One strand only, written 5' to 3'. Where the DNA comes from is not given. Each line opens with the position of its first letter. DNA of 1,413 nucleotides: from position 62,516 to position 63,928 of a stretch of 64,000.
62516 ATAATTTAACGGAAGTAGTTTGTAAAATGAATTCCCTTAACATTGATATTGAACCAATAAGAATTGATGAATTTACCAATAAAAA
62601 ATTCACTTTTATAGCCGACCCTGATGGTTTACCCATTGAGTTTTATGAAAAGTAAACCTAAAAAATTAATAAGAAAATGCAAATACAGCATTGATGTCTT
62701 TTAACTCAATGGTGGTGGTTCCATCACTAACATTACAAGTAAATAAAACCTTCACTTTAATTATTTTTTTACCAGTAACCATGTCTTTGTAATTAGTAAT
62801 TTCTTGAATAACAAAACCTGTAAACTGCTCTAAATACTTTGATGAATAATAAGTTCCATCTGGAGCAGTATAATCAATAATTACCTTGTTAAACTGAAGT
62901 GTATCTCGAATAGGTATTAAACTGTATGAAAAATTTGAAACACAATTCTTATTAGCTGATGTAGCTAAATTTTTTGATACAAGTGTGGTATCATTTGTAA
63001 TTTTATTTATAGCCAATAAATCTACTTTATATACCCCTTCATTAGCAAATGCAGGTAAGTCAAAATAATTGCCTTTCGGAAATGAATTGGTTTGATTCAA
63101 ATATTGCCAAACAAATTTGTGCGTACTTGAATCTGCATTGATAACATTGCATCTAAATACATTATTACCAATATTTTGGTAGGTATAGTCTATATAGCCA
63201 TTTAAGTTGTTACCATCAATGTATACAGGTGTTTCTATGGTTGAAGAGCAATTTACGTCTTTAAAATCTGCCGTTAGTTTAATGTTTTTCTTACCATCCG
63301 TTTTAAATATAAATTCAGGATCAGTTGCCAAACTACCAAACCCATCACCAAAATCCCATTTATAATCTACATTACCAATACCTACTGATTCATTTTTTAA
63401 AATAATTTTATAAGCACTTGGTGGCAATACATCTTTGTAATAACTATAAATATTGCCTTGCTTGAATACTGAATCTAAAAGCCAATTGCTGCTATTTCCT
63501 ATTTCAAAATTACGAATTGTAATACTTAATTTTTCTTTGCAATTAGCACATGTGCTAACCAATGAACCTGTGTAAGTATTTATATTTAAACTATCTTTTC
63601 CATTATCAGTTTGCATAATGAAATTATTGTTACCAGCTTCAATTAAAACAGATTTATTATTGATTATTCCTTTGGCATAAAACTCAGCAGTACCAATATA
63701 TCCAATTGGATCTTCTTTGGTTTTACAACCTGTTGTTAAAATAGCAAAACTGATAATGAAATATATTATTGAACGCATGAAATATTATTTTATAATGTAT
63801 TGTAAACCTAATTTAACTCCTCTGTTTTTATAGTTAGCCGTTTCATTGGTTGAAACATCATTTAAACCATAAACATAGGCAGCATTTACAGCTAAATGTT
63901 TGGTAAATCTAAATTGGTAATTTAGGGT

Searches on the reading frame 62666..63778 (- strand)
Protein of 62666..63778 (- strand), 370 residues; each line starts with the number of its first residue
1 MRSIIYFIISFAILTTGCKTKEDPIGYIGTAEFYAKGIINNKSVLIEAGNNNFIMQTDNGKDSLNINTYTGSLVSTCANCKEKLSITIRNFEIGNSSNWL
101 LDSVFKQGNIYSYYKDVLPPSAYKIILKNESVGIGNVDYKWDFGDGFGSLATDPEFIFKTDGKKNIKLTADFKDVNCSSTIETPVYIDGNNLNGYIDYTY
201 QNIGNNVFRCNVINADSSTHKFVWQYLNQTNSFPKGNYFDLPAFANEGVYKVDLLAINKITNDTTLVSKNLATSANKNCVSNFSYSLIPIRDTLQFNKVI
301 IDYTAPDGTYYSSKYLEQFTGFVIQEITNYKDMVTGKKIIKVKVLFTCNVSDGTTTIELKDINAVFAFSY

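Call 49: search_protein_families(library=pfam, proteins=[window:62666-63778:-], max_evalue=0.00001)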
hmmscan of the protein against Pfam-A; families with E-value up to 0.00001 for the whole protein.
window:62666-63778:- (370 aa): 1 family
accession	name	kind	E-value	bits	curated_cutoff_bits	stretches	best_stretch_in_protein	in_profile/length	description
PF18911.6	PKD_4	-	3.3e-06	27.5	27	0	136-172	34-70/85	PKD domain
